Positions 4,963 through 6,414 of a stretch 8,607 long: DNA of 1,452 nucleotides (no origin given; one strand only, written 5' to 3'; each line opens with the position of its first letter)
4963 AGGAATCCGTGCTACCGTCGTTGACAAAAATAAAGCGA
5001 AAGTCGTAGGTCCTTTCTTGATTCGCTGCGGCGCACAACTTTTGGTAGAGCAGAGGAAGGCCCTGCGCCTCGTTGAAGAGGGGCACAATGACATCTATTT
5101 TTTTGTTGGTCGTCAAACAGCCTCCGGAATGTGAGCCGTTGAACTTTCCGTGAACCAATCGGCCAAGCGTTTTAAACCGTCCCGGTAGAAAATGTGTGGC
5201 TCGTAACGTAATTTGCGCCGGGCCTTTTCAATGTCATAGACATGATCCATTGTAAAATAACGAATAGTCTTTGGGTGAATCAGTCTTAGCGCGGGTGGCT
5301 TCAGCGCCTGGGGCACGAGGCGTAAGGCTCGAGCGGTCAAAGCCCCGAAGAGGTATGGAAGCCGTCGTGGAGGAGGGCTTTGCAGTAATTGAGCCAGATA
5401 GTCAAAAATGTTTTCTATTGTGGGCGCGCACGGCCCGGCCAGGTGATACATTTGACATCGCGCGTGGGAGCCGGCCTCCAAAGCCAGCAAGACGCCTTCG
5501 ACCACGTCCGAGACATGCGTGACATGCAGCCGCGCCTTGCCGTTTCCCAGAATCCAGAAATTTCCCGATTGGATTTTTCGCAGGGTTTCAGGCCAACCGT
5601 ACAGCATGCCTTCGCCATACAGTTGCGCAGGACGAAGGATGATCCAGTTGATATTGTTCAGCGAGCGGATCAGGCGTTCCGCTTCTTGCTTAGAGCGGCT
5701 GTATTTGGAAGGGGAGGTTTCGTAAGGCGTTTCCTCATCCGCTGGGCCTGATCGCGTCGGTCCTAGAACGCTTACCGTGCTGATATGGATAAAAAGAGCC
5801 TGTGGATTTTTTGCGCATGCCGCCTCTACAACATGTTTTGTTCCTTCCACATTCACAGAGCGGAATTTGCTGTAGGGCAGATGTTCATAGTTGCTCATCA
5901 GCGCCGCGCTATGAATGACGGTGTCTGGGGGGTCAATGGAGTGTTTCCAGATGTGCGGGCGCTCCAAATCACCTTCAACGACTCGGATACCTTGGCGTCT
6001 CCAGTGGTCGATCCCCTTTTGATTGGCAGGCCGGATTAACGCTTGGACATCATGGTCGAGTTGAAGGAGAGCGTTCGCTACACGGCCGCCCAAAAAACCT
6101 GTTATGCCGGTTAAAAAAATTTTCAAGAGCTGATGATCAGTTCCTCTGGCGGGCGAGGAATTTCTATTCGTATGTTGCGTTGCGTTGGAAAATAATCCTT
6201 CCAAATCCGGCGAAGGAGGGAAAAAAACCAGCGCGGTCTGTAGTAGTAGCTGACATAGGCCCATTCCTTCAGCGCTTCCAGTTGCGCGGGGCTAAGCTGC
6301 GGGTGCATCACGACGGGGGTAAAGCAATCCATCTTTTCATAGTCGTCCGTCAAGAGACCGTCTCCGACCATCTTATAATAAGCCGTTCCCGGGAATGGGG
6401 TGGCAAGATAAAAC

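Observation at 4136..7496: Translationally coupled B12-radical-SAM / SDR / polyprenyl-phosphate GT2 trio of unassigned function, next to a Wzm/Wzt glycan exporter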

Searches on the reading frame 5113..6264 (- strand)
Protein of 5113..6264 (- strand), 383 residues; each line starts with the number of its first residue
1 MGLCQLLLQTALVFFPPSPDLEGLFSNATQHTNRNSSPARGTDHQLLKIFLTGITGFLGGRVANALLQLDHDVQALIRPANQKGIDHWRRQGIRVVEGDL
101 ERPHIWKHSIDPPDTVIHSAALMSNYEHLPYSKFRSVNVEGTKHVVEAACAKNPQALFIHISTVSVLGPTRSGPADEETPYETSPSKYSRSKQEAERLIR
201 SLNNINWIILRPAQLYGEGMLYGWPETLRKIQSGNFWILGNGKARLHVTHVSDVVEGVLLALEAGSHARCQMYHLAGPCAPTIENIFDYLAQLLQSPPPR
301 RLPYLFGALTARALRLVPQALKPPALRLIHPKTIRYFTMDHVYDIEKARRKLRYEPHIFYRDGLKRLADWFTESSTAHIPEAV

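Call 4: search_protein_families(library=pfam, proteins=[window:5113-6264:-], max_evalue=0.01)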
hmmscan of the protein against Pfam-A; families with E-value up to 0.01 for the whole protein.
window:5113-6264:- (383 aa): 8 families
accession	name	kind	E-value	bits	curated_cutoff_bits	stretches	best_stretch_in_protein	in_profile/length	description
PF01370.27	Epimerase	-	4.6e-34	118.3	20.9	1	49-266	1-229/240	NAD dependent epimerase/dehydratase family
PF01073.25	3Beta_HSD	-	9.3e-24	84.3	22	1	51-263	2-230/280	3-beta hydroxysteroid dehydrogenase/isomerase family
PF07993.18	NAD_binding_4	-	4.5e-23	82.2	20.1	1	51-248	1-239/258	Male sterility protein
PF16363.11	GDP_Man_Dehyd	-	3.9e-18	66.4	27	1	51-266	2-241/332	GDP-mannose 4,6 dehydratase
PF13460.12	NAD_binding_10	-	1.3e-15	58.2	27.2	1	53-216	1-147/184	NAD(P)H-binding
PF04321.23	RmlD_sub_bind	-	3.1e-13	49.9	27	1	48-277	2-214/287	RmlD substrate binding domain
PF05368.20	NmrA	-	9.7e-08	32.4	27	1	48-149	4-94/298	NmrA-like family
PF02719.21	Polysacc_synt_2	-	0.0038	16.9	20.2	1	91-169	54-134/293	Polysaccharide biosynthesis protein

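Call 5: search_protein_families(library=ncbifam, proteins=[window:5113-6126:-], max_evalue=0.01)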
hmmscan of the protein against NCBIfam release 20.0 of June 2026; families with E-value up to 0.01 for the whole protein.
window:5113-6126:- (337 aa): 24 families
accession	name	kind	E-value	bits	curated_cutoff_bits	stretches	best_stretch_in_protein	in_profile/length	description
NF042422.1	oxyalk_red_OleD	equivalog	1.9e-32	113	580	1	1-325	1-328/329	2-alkyl-3-oxoalkanoate reductase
TIGR03466.1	HpnA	hypoth_equivalog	2.7e-29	102.1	367.65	1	1-328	1-324/327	hopanoid-associated sugar epimerase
TIGR01746.1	Thioester-redct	subfamily_domain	1.3e-21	77.3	213.35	1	2-177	1-206/371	thioester reductase domain-containing protein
NF005539.0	PRK07201.1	equivalog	6.5e-21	74.7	549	1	1-281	1-288/657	SDR family oxidoreductase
NF042423.1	oxyalk_red_Shew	equivalog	1.5e-19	70.2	580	1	2-321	10-331/331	2-alkyl-3-oxoalkanoate reductase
TIGR04180.1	EDH_00030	hypoth_equivalog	6.8e-19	68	475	1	3-247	1-255/297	NAD-dependent 4,6-dehydratase LegB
TIGR01181.1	dTDP_gluc_dehyt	equivalog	2.6e-17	62.9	365.1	1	3-329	2-315/321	dTDP-glucose 4,6-dehydratase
NF052578.1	StrlDmthSdmBMthl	equivalog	2.4e-14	53.8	600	1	1-255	1-252/328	sterol demethylase protein SdmB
NF058621.1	DiazavRedAvaA7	equivalog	3.1e-14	53.3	400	1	1-258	1-258/304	3-diazoavenalumate denitrifying reductase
NF043036.1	ErythonDh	equivalog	5.2e-12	45.6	325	1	1-154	1-161/321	D-erythronate dehydrogenase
TIGR01214.1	rmlD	equivalog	8.3e-12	44.8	224.05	1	2-173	1-154/285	dTDP-4-dehydrorhamnose reductase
TIGR01179.1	galE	equivalog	9.8e-12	44.3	262.3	1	2-165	1-172/332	UDP-glucose 4-epimerase GalE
TIGR01777.1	yfcH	hypoth_equivalog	3.8e-10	39.8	207.35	1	3-260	1-253/292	TIGR01777 family oxidoreductase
NF050030.1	thlkprotThyD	equivalog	3.3e-09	36.4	400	1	1-251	1-253/305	thylakoid membrane protein ThyD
NF047350.1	aureusi_NRPS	equivalog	1.8e-07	28.4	2500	1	2-120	2029-2158/2373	aureusimine non-ribosomal peptide synthetase AusA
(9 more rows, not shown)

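Call 8: search_solved_structures(query=window:5113-6126:-, max_evalue=0.001)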
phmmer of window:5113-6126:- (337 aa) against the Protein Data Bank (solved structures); distinct sequences matched with E-value up to 0.001: 53.
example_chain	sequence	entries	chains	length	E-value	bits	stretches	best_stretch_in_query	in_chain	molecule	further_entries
3wj7_A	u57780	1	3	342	1.9e-17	66.3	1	4-326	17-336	Putative oxidoreductase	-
4u7w_A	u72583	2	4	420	4.3e-12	48.7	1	3-245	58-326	MxaA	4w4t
1r66_A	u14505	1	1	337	4.1e-11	45.5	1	45-236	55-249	TDP-glucose-4,6-dehydratase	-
1r6d_A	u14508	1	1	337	4.3e-11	45.4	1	45-236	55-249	TDP-glucose-4,6-dehydratase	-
8rdg_A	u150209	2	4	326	1.7e-10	43.4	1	1-249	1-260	SDR family NAD(P)-dependent oxidoreductase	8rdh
2hun_A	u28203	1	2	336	3.9e-10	42.3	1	1-229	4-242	336aa long hypothetical dTDP-glucose 4,6-dehydratase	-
8rdi_A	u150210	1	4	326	6.1e-10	41.6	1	1-249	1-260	SDR family NAD(P)-dependent oxidoreductase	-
1kvs_A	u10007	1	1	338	6.5e-09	38.3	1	1-158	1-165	UDP-GALACTOSE 4-EPIMERASE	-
5gy7_A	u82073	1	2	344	7.6e-09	38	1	1-158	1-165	UDP-glucose 4-epimerase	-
1lrj_A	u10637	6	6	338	2.2e-08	36.5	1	1-158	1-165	UDP-glucose 4-epimerase | UDP-GALACTOSE 4-EPIMERASE | UDP-GALACTOSE-4-EPIMERASE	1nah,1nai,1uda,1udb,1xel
1lrk_A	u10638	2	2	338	2.3e-08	36.5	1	1-158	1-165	UDP-glucose 4-epimerase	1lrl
1kvt_A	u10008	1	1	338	2.9e-08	36.1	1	1-158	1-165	UDP-GALACTOSE 4-EPIMERASE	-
1udc_A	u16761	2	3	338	3.1e-08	36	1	1-158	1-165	UDP-GALACTOSE-4-EPIMERASE | UDP-GALACTOSE 4-EPIMERASE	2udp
1kvq_A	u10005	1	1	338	3.1e-08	36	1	1-158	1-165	UDP-GALACTOSE 4-EPIMERASE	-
1kvr_A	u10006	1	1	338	4.2e-08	35.6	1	1-158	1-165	UDP-GALACTOSE 4-EPIMERASE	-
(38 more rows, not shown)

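Call 52: find_homologous_proteins(query=window:5116-6126:-, max_evalue=1e-10)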
Query window:5116-6126:- (337 aa): 56 proteins with E <= 1e-10 among 4067 candidates.
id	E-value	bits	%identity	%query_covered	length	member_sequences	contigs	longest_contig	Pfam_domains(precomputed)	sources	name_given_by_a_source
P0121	7.4e-230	780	100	100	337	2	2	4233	PF04321.24,PF16363.12,PF05368.20,PF01073.26,PF07993.19,PF13460.13,PF01370.28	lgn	-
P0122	3.9e-93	330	47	96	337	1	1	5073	PF04321.24,PF16363.12,PF05368.20,PF01073.26,PF07993.19,PF13460.13,PF01370.28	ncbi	-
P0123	7.0e-79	283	44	98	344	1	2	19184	PF08659.17,PF04321.24,PF16363.12,PF02719.22,PF05368.20,PF01073.26,PF07993.19,PF13460.13,PF01370.28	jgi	jgi:nucleoside-diphosphate-sugar epimerase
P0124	7.7e-71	257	42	99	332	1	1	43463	PF04321.24,PF16363.12,PF05368.20,PF01073.26,PF07993.19,PF13460.13,PF01370.28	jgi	jgi:nucleoside-diphosphate-sugar epimerase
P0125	5.8e-65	237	39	96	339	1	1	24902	PF04321.24,PF16363.12,PF05368.20,PF01073.26,PF07993.19,PF13460.13,PF01370.28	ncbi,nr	ncbi:MAG: NAD-dependent epimerase/dehydratase family protein [Elusimicrobia bacterium]|nr:NAD-depend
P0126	1.2e-31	128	33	99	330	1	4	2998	PF04321.24,PF16363.12,PF02719.22,PF05368.20,PF01073.26,PF07993.19,PF13460.13,PF01370.28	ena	-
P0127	1.0e-30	125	31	96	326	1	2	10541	PF04321.24,PF16363.12,PF02719.22,PF05368.20,PF01073.26,PF07993.19,PF13460.13,PF01370.28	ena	-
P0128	7.1e-30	122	30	98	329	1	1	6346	PF04321.24,PF16363.12,PF05368.20,PF01073.26,PF07993.19,PF13460.13,PF01370.28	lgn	-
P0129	4.2e-29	120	32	98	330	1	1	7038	PF04321.24,PF16363.12,PF02719.22,PF05368.20,PF01073.26,PF07993.19,PF13460.13,PF01370.28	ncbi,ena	-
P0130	6.9e-28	116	34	96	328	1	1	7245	PF04321.24,PF16363.12,PF02719.22,PF05368.20,PF01073.26,PF07993.19,PF13460.13,PF01370.28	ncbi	-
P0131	3.3e-27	113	31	91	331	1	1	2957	PF04321.24,PF16363.12,PF05368.20,PF01073.26,PF07993.19,PF13460.13,PF01370.28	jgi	-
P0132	2.5e-26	110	32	93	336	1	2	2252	PF04321.24,PF16363.12,PF02719.22,PF05368.20,PF01073.26,PF07993.19,PF13460.13,PF01370.28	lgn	-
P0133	9.3e-25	105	29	98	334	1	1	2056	PF04321.24,PF16363.12,PF05368.20,PF01073.26,PF07993.19,PF13460.13,PF01370.28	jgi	jgi:farnesol dehydrogenase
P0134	6.9e-24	102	29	98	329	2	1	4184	PF04321.24,PF16363.12,PF01073.26,PF07993.19,PF13460.13,PF01370.28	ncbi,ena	-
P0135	2.4e-23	101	35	73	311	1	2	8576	PF04321.24,PF16363.12,PF05368.20,PF01073.26,PF07993.19,PF13460.13,PF01370.28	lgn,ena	-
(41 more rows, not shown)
